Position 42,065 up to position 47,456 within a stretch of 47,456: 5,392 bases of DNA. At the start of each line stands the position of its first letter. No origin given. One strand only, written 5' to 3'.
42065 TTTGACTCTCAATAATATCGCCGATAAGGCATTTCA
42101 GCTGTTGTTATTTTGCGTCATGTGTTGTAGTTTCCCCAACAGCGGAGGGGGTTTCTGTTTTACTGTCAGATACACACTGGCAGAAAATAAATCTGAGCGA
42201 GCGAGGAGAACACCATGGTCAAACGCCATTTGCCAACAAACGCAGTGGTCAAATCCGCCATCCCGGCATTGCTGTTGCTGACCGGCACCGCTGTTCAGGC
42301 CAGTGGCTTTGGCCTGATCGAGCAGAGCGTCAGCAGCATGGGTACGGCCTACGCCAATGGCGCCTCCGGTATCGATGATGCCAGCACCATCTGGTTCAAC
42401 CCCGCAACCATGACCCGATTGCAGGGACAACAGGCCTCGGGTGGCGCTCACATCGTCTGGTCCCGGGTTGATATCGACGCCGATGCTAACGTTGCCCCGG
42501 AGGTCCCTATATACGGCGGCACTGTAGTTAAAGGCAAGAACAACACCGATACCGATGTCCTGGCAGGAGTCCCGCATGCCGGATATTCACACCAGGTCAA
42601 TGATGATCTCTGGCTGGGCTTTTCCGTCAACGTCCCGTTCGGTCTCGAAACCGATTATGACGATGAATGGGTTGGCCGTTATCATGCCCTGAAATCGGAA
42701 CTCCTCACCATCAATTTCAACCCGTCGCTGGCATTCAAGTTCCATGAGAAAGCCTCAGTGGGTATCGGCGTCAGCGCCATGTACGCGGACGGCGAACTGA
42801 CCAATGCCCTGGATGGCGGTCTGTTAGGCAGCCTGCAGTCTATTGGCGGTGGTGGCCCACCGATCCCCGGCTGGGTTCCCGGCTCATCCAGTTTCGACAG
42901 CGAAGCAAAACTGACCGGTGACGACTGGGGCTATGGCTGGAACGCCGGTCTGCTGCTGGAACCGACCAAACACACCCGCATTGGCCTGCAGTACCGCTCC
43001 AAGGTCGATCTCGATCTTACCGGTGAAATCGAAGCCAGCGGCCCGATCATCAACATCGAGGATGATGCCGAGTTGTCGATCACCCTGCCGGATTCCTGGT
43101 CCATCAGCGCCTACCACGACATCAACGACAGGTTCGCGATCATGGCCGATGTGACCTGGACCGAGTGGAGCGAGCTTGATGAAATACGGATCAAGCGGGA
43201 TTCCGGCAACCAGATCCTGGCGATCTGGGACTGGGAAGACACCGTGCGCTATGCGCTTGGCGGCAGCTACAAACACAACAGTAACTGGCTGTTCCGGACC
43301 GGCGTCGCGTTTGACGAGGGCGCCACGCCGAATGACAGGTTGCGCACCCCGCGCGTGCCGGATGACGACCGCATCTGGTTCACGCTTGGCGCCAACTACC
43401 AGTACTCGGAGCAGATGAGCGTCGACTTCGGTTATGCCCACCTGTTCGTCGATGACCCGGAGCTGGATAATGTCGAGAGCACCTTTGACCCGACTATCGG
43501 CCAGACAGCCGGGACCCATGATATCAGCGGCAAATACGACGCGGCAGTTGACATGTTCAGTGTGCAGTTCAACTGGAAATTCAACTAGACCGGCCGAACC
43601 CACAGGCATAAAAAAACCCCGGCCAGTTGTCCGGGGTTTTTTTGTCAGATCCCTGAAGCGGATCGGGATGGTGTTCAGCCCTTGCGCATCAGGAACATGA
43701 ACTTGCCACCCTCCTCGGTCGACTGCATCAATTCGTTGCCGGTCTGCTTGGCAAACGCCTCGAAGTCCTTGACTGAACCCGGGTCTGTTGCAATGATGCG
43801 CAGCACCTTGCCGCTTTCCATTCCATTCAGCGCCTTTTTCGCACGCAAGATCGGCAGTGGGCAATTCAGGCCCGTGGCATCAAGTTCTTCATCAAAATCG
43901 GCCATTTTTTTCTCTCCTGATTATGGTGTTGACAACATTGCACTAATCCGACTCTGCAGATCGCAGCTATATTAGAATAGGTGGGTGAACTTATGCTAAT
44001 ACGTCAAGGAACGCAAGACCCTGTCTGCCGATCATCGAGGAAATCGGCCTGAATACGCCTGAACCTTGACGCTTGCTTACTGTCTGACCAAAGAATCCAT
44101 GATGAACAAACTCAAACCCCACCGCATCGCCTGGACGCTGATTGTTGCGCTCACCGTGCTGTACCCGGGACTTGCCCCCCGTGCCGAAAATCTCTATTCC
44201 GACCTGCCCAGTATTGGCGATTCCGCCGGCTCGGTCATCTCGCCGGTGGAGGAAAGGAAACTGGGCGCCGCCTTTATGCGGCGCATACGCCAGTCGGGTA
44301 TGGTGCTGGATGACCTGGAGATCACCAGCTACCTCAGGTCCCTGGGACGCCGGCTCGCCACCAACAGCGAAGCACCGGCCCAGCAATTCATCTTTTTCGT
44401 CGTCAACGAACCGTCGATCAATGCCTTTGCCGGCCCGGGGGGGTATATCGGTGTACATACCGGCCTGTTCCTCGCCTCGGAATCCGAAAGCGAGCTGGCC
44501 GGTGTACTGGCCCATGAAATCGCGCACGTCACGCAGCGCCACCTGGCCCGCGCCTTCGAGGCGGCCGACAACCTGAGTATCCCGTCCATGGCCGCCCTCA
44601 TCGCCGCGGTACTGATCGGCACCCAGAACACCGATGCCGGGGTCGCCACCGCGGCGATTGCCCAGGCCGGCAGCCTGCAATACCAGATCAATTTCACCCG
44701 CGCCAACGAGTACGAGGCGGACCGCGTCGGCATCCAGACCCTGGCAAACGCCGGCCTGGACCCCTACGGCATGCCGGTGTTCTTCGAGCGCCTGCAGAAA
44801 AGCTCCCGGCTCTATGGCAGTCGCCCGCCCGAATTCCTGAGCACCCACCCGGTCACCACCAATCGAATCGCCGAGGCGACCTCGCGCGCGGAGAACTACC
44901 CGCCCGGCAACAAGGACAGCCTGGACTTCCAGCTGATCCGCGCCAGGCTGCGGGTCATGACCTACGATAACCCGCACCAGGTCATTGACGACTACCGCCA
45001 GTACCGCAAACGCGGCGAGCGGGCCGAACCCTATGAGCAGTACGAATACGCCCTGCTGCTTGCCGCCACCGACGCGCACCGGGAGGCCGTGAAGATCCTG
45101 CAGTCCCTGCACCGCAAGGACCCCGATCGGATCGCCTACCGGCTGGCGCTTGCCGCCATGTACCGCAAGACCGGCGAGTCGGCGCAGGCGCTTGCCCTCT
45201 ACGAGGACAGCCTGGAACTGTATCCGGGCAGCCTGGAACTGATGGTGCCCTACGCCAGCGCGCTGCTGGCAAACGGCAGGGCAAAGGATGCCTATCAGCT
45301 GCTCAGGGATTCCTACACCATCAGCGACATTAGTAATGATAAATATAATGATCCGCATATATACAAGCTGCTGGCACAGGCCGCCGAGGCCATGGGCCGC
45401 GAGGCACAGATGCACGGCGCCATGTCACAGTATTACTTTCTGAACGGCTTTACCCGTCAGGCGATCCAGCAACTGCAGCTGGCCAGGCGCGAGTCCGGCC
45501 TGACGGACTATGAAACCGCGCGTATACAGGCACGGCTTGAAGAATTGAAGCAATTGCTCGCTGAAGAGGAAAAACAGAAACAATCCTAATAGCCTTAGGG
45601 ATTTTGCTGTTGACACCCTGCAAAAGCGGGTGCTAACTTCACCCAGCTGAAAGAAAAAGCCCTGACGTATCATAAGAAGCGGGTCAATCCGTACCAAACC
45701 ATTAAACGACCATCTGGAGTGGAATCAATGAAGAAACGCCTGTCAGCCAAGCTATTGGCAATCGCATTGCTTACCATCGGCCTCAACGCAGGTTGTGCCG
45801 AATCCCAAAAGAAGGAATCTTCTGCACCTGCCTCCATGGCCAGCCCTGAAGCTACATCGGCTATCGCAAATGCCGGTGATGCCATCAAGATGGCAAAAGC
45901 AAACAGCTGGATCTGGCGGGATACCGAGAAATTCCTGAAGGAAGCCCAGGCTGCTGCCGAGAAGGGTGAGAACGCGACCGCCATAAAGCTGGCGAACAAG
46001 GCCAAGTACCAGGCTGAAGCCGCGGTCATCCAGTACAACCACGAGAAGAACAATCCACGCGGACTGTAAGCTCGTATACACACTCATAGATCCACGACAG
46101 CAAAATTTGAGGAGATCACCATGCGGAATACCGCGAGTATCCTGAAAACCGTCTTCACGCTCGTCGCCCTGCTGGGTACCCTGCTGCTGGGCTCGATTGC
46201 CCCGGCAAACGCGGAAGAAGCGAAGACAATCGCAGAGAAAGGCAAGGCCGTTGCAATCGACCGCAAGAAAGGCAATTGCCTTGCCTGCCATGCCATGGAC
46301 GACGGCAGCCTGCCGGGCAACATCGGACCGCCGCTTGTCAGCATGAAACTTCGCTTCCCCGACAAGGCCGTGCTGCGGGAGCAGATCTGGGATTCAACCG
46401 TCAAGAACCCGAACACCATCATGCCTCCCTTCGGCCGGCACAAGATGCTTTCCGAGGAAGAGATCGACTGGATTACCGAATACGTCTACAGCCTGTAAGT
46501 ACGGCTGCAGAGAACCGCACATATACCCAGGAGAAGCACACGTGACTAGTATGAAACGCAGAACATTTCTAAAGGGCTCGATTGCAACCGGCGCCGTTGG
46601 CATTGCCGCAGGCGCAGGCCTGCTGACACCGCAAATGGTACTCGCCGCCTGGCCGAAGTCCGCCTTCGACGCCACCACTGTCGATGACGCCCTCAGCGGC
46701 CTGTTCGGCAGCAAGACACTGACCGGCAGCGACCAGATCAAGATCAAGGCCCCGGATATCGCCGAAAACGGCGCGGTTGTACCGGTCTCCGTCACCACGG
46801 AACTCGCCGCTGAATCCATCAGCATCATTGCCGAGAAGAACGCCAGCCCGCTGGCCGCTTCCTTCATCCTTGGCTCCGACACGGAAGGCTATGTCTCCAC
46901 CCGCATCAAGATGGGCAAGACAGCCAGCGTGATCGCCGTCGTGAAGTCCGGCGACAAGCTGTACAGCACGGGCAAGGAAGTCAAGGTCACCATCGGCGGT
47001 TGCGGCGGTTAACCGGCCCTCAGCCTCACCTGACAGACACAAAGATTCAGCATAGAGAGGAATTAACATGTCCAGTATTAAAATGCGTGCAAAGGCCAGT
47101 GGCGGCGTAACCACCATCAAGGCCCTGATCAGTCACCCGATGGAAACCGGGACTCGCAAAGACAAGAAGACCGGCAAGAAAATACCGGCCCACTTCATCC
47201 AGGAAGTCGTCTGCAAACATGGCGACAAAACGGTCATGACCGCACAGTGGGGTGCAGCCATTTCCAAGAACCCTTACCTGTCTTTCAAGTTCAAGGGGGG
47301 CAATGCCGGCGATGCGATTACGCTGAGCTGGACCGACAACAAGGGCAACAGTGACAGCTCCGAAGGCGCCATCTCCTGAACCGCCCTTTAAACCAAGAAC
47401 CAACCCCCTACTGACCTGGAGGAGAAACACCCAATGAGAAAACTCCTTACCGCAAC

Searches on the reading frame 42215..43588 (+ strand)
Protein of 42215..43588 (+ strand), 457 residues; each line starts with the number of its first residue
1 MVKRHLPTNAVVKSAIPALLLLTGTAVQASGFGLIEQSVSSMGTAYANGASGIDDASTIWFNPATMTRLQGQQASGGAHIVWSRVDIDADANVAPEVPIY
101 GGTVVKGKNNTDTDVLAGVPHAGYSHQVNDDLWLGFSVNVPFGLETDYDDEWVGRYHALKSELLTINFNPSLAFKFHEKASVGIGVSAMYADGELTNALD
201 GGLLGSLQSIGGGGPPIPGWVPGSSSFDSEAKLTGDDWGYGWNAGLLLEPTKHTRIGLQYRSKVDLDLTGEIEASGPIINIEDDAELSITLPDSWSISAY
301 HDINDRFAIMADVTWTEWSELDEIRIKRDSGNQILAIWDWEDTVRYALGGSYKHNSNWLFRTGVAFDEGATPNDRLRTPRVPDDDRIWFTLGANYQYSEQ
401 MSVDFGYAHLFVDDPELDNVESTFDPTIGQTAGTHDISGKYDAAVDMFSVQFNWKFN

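Call 38: search_protein_families(library=pfam, proteins=[window:42215-43588:+], max_evalue=0.001)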
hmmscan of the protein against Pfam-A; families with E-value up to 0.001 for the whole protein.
window:42215-43588:+ (457 aa): 3 families
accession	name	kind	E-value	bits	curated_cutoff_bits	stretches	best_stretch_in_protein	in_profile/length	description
PF03349.22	Toluene_X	-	6.9e-112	374.4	29.7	1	22-456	3-421/421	Outer membrane protein transport protein (OMPP1/FadL/TodX)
PF10677.15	DUF2490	-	1e-05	25.8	29.8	0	385-418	150-183/186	Protein of unknown function (DUF2490)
PF13505.12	OMP_b-brl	-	9.1e-05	23.1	28.7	0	127-266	53-155/175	Outer membrane protein beta-barrel domain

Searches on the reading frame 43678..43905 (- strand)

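Call 82: search_protein_families(library=ncbifam, proteins=[window:43678-43905:-], max_evalue=0.001)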
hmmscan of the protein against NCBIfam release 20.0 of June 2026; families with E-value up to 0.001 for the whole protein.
seq(76 aa): 3 families
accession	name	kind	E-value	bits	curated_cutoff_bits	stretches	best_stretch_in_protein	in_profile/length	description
NF001423.0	PRK00299.1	equivalog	1.3e-16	60.2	78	1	3-76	7-80/82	sulfurtransferase TusA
NF008242.0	PRK11018.1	equivalog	1.7e-09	37.2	79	1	5-75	8-78/78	sulfurtransferase-like selenium metabolism protein YedF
TIGR03527.1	selenium_YedF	equivalog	1.6e-08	34.6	110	1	8-75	1-68/194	sulfurtransferase-like selenium metabolism protein YedF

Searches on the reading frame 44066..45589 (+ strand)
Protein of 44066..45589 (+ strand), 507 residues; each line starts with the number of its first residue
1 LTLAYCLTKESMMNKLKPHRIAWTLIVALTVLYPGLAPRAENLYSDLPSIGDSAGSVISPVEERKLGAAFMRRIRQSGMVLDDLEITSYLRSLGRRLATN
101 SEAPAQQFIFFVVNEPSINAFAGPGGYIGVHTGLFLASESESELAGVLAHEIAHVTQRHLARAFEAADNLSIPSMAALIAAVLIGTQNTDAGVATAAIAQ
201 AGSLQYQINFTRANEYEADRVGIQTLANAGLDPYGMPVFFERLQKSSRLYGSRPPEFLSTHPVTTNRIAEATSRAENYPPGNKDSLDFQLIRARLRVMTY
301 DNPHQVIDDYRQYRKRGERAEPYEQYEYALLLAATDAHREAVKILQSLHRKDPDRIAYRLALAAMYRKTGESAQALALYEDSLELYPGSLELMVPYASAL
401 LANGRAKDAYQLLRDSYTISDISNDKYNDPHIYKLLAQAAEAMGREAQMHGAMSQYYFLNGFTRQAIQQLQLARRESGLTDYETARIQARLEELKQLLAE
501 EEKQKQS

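Call 38: search_protein_families(library=pfam, proteins=[window:44066-45589:+], max_evalue=0.001)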
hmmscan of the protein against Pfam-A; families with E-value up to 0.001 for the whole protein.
window:44066-45589:+ (507 aa): 5 families
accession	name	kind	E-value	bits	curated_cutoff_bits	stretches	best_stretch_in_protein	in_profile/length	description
PF01435.24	Peptidase_M48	-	8.9e-38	130.4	20.3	1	88-274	5-185/186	Peptidase family M48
PF13428.12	TPR_14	-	7.7e-07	29.6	23.5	1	358-397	3-42/44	Tetratricopeptide repeat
PF14559.12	TPR_19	-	1.1e-06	29.2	25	1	370-438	5-67/68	Tetratricopeptide repeat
PF13424.12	TPR_12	-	2.8e-06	27.8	30.1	1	334-386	22-75/77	Tetratricopeptide repeat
PF12895.13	ANAPC3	-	0.00025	21.7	27.2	1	337-414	4-80/82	Anaphase-promoting complex, cyclosome, subunit 3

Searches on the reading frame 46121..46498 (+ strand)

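Call 38: search_protein_families(library=pfam, proteins=[window:46121-46498:+], max_evalue=0.001)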
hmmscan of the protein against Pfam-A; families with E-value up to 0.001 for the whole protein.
window:46121-46498:+ (125 aa): 2 families
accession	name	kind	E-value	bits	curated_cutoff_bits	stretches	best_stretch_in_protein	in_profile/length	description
PF13442.11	Cytochrome_CBB3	-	7.3e-10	39.5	27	1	52-122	13-68/68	Cytochrome C oxidase, cbb3-type, subunit III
PF00034.26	Cytochrom_C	-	1.8e-05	26.4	21.3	1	38-125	1-89/90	Cytochrome c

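Call 82: search_protein_families(library=ncbifam, proteins=[window:46121-46498:+], max_evalue=0.001)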
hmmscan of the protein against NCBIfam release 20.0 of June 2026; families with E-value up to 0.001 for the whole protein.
window:46121-46498:+ (125 aa): 6 families
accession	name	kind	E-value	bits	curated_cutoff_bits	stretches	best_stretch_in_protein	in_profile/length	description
TIGR04485.1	thiosulf_SoxX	equivalog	3.9e-26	91.6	61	1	49-125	1-78/78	sulfur oxidation c-type cytochrome SoxX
NF052248.1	SorU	equivalog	1.7e-07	31.3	100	1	41-122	1-72/72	SorU family sulfite dehydrogenase c-type cytochrome subunit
TIGR04494.1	c550_PedF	equivalog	3.4e-05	23.7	122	1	40-122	47-127/133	cytochrome c-550 PedF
TIGR00782.1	ccoP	equivalog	0.00031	20.1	179.95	1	32-125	197-281/285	cytochrome-c oxidase, cbb3-type subunit III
NF045773.1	cytochro_C550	exception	0.00065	19.6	125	1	30-123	38-117/118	cytochrome c550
TIGR02603.1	CxxCH_TIGR02603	domain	0.00079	19.4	68.15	0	38-79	3-38/134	putative heme-binding domain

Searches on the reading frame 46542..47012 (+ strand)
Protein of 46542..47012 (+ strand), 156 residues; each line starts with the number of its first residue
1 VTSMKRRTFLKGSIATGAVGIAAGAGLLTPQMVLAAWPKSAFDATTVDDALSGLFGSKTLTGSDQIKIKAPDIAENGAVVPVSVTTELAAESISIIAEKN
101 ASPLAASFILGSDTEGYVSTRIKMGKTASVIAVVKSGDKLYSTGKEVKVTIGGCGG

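Call 38: search_protein_families(library=pfam, proteins=[window:46542-47012:+], max_evalue=0.001)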
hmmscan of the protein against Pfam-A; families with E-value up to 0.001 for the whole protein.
window:46542-47012:+ (156 aa): 2 families
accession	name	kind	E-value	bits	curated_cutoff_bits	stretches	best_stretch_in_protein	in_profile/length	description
PF13501.12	SoxY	-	2.1e-32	112.1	28.4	1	54-154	4-112/112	Sulfur oxidation protein SoxY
PF10518.14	TAT_signal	-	0.0005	20.3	22.7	0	4-20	2-18/21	TAT (twin-arginine translocation) pathway signal sequence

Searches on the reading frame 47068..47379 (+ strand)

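Call 38: search_protein_families(library=pfam, proteins=[window:47068-47379:+], max_evalue=0.001)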
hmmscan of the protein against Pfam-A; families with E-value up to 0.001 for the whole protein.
window:47068-47379:+ (103 aa): 1 family
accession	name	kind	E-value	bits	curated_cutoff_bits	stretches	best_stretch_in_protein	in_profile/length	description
PF08770.17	SoxZ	-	8.6e-41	138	25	1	6-99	3-96/98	Sulphur oxidation protein SoxZ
